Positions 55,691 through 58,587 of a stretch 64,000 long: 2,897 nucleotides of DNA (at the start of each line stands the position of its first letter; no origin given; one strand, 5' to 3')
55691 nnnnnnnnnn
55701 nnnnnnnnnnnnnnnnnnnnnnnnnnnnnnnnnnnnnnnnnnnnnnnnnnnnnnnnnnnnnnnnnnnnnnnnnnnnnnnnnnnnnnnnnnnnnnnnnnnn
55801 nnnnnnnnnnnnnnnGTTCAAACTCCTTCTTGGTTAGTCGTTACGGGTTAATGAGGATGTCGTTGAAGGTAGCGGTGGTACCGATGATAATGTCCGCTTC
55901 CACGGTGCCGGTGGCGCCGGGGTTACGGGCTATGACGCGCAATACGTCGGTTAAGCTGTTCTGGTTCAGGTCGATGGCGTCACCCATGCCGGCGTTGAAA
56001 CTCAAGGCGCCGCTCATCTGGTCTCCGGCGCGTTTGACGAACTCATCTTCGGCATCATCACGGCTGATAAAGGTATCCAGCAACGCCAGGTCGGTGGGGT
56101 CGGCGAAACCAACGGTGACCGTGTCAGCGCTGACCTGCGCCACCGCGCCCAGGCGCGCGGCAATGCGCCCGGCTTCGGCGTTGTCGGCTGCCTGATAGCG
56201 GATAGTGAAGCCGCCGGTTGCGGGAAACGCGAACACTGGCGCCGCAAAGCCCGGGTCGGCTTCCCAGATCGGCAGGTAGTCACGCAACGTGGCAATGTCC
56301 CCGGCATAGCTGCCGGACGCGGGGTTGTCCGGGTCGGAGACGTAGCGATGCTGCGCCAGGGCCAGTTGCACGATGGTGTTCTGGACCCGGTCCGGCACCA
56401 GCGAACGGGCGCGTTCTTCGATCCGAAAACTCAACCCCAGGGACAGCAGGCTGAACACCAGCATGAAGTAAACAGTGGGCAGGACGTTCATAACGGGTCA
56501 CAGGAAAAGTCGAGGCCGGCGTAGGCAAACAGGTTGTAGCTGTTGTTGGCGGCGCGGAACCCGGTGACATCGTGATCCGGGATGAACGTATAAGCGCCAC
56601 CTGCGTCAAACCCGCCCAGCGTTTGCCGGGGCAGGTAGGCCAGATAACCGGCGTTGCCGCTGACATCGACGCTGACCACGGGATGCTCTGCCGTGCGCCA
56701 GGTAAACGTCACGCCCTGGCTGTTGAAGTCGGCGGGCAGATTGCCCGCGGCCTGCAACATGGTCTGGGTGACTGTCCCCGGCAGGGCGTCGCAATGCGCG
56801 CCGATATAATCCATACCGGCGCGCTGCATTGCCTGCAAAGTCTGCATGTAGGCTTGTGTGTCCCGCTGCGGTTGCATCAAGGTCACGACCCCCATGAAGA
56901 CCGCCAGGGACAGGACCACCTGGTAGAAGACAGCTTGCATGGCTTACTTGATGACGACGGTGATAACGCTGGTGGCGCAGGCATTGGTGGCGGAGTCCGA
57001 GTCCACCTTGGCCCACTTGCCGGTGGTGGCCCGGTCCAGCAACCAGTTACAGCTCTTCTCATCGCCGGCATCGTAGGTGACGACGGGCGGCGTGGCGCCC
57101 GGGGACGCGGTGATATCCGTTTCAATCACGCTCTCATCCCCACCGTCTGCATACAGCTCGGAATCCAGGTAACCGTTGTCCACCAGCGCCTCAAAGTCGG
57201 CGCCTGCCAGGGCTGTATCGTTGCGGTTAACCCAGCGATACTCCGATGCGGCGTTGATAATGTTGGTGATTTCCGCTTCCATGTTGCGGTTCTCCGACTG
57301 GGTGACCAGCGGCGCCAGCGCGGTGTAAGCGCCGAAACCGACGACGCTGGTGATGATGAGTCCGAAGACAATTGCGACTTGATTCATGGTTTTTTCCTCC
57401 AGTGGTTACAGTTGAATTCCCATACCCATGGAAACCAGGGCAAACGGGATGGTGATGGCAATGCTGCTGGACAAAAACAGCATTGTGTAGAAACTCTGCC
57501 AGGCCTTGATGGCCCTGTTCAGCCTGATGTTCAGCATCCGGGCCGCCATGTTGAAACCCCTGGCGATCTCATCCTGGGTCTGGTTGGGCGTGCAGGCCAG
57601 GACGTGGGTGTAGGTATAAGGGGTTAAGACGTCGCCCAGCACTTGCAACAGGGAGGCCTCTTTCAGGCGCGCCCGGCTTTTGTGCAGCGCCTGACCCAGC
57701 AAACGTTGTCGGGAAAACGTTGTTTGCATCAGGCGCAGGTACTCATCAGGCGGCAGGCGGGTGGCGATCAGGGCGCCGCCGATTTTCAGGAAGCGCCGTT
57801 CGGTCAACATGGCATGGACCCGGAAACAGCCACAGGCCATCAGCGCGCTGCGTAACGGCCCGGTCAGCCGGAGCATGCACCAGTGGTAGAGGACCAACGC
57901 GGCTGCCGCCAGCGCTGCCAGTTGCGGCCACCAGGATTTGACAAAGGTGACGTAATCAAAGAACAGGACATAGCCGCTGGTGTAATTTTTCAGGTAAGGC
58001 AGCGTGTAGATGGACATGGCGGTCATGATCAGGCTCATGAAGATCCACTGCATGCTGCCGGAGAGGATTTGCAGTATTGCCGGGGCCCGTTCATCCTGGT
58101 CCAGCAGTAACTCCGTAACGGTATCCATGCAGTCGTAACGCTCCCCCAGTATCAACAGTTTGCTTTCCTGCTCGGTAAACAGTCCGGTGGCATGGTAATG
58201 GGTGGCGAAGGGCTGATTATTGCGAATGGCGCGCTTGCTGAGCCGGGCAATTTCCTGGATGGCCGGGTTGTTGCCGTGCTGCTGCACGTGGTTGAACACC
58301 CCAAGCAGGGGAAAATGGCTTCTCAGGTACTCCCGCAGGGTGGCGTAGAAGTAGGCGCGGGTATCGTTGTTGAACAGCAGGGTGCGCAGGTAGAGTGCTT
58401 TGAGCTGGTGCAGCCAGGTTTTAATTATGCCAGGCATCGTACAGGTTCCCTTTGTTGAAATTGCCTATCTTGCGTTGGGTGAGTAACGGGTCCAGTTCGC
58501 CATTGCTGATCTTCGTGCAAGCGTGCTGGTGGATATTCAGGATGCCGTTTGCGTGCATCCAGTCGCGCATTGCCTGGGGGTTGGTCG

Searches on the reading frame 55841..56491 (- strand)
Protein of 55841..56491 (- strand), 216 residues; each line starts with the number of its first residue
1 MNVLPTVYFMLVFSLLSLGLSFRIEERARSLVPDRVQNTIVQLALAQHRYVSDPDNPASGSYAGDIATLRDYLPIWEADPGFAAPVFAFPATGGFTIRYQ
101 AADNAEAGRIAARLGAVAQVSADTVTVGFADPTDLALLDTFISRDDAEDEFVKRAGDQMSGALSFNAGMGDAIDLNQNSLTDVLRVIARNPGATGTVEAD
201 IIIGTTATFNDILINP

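Call 7: search_protein_families(library=pfam, proteins=[window:55841-56491:-], max_evalue=1)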
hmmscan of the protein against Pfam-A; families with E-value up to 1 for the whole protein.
window:55841-56491:- (216 aa): 1 family
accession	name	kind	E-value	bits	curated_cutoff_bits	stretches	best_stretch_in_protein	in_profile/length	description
PF05157.20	MshEN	-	0.14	12.6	23.1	1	120-141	36-57/90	MshEN domain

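Call 8: search_protein_families(library=ncbifam, proteins=[window:55841-56491:-], max_evalue=1)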
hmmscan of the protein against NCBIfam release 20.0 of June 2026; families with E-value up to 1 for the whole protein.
window:55841-56491:- (216 aa): 2 families
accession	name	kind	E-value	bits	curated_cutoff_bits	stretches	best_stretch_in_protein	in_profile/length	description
NF038301.1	EPS_HpsA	equivalog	0.085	10.4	400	1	3-44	49-91/1503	hormogonium polysaccharide biosynthesis protein HpsA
NF008213.0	PRK10976.1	equivalog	0.094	12.2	386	1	121-173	168-220/266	sugar/pyridoxal phosphate phosphatase YigL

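Call 81: search_protein_families(library=phrogs, proteins=[window:55841-56491:-], max_evalue=0.01)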
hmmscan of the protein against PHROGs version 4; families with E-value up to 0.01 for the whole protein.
window:55841-56491:- (216 aa): 0 families

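Call 86: search_solved_structures(query=window:55841-56491:-, max_evalue=10)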
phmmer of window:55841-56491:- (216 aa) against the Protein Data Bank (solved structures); distinct sequences matched with E-value up to 10: 9.
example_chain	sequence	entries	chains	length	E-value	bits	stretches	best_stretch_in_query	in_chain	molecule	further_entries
4bmv_A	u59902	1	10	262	0.19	14.6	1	80-205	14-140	SHORT-CHAIN DEHYDROGENASE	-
3mlg_A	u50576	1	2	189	0.31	13.9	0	135-153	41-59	2X chimera of Helicobacter pylori protein HP0242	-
21gi_A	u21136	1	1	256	0.34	13.7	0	135-153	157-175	A designed protein Three-twist Knot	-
6hyy_A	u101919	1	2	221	0.52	13.1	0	144-192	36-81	Phosphoserine phosphatase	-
6q6j_A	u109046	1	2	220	0.52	13.1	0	144-192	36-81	Phosphoserine phosphatase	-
6zdz_A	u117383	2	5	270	0.54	13.1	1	89-188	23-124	alcohol dehydrogenase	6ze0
1nnl_A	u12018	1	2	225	0.55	13.1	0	144-192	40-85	L-3-phosphoserine phosphatase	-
6hyj_A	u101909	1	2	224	0.55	13.1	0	144-192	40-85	Phosphoserine phosphatase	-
1l8l_A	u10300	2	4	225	0.55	13.1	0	144-192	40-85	L-3-phosphoserine phosphatase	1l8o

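Call 87: find_homologous_proteins(query=window:55841-56491:-, max_evalue=0.001)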
Query window:55841-56491:- (216 aa): 92 proteins with E <= 0.001 among 1543 candidates.
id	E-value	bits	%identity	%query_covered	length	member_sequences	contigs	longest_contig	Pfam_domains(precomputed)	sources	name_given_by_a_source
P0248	1.5e-125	435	93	100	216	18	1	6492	-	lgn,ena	-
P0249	4.5e-124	430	92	100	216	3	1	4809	-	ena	-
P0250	5.9e-123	426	89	100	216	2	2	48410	-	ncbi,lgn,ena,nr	ncbi:MAG: hypothetical protein OXI88_00435 [Gammaproteobacteria bacterium]|nr:hypothetical protein [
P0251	1.1e-118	412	88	100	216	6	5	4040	-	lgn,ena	-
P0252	6.3e-118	410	87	100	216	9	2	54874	-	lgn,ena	-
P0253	2.5e-117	408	86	100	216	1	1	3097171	-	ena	-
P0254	1.1e-115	402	84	100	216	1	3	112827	-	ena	-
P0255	2.8e-115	401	85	100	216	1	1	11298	-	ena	-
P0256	8.4e-115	399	82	100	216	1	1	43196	-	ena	-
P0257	1.0e-114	399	83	100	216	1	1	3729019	-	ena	-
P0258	1.1e-114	399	82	100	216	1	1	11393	-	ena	-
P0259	2.1e-114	398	82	100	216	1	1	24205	-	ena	-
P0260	1.3e-113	396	82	100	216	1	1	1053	-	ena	-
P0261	2.0e-113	395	81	100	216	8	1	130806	-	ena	-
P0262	2.0e-113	395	82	100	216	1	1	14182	-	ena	-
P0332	9.9e-55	203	55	100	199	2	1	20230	-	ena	-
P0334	8.9e-49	184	49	100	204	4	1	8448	-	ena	-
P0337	4.2e-47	178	54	83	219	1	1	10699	-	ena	-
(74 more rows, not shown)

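Call 88: find_encoding_contigs(protein=P0334, flank=8000, max_places=1)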
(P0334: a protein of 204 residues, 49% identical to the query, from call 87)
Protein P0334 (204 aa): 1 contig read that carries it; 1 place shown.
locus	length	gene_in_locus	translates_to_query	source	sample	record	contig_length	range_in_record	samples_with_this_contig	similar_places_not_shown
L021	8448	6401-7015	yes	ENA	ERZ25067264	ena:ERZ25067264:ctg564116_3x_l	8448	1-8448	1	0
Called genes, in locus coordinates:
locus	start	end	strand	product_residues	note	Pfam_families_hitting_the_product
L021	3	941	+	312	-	?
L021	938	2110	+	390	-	-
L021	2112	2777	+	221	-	-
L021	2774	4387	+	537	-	PF00437:T2SSE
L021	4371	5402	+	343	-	-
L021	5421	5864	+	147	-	-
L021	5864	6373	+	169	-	-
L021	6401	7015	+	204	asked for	-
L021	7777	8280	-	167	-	-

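Call 89: find_encoding_contigs(protein=P0332, flank=8000, max_places=1)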
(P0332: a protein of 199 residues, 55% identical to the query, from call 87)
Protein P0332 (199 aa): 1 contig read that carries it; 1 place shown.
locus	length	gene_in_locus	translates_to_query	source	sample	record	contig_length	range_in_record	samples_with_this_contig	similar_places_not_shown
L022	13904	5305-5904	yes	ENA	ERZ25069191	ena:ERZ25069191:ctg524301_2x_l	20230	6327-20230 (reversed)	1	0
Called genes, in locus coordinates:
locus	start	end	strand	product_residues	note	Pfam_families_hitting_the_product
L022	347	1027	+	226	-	-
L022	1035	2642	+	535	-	PF00437:T2SSE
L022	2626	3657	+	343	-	-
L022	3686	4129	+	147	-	-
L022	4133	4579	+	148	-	-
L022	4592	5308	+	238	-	-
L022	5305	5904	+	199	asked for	-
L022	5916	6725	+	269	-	-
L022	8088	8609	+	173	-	PF00436:SSB (weak)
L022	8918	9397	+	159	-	PF00437:T2SSE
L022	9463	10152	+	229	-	-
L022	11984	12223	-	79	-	-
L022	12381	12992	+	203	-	PF08401:ArdcN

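Call 90: find_encoding_contigs(protein=P0337, flank=8000, max_places=1)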
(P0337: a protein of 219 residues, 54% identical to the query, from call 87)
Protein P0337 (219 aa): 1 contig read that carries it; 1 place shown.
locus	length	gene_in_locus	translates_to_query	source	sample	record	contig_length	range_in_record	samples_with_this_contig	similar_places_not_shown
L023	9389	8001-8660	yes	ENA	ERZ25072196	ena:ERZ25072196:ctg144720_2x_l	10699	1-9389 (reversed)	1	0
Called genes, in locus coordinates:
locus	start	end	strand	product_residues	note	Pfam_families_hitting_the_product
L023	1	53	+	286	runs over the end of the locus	PF03743:TrbI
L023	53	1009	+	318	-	-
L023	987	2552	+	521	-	-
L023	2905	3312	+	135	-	-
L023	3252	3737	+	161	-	-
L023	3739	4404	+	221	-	-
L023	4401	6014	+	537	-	PF00437:T2SSE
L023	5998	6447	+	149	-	-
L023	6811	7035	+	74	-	-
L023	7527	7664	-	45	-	-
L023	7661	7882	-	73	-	-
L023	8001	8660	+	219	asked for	-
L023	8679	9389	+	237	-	?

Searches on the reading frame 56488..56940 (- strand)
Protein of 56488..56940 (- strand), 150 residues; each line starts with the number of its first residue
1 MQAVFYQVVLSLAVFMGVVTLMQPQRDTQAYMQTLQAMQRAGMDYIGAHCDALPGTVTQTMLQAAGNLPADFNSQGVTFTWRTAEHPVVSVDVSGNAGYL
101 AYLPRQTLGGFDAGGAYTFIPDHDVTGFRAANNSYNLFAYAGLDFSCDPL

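Call 7: search_protein_families(library=pfam, proteins=[window:56488-56940:-], max_evalue=1)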
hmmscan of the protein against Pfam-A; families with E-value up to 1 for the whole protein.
window:56488-56940:- (150 aa): 1 family
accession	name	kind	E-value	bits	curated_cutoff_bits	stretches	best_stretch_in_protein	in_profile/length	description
PF19406.5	PKD_5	-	0.1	13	25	1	66-90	11-35/88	PKD-like domain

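Call 8: search_protein_families(library=ncbifam, proteins=[window:56488-56940:-], max_evalue=1)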
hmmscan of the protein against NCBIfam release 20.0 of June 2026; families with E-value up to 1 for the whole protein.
window:56488-56940:- (150 aa): 1 family
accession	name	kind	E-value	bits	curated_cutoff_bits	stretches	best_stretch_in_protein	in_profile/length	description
TIGR04043.1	rSAM_MSMEG_0568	hypoth_equivalog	0.1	11.5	303.7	1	21-69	195-243/354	MSMEG_0568 family radical SAM protein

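Call 81: search_protein_families(library=phrogs, proteins=[window:56488-56940:-], max_evalue=0.01)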
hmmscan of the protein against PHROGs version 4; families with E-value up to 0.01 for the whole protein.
window:56488-56940:- (150 aa): 0 families

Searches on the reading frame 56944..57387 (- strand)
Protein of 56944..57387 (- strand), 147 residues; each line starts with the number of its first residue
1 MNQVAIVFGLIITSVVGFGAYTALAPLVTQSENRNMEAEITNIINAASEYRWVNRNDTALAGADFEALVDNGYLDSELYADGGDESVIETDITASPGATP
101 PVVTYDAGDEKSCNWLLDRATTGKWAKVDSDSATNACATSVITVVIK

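Call 7: search_protein_families(library=pfam, proteins=[window:56944-57387:-], max_evalue=1)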
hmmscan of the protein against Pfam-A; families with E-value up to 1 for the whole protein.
window:56944-57387:- (147 aa): 0 families

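Call 8: search_protein_families(library=ncbifam, proteins=[window:56944-57387:-], max_evalue=1)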
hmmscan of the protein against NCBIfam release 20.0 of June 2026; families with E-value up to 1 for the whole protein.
window:56944-57387:- (147 aa): 0 families

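Call 81: search_protein_families(library=phrogs, proteins=[window:56944-57387:-], max_evalue=0.01)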
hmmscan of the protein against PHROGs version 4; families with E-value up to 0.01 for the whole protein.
window:56944-57387:- (147 aa): 0 families

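Call 85: search_solved_structures(query=window:56944-57387:-, max_evalue=10)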
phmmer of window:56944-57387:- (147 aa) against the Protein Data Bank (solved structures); distinct sequences matched with E-value up to 10: 1.
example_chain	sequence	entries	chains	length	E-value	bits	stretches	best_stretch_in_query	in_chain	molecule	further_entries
7pua_Ff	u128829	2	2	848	1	12.7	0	82-133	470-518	DNA photolyase, putative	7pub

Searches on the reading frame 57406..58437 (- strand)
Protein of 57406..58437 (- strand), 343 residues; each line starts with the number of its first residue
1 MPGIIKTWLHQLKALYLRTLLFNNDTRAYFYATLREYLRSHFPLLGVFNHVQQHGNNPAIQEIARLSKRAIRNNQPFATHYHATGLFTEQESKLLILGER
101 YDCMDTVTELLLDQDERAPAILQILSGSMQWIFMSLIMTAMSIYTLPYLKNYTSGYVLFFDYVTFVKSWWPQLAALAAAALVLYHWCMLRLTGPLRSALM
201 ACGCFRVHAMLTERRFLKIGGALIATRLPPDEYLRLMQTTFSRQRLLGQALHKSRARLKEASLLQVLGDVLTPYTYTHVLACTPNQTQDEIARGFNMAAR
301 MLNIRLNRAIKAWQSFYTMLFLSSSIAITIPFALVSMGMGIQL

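Call 7: search_protein_families(library=pfam, proteins=[window:57406-58437:-], max_evalue=1)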
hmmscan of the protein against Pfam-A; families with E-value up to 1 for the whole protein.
window:57406-58437:- (343 aa): 1 family
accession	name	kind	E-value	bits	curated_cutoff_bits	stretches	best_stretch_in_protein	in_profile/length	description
PF00482.28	T2SSF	-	0.001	19.5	25.2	1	30-141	1-114/125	Type II secretion system (T2SS), protein F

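Call 8: search_protein_families(library=ncbifam, proteins=[window:57406-58437:-], max_evalue=1)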
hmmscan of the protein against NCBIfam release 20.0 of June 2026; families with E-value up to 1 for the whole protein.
window:57406-58437:- (343 aa): 0 families
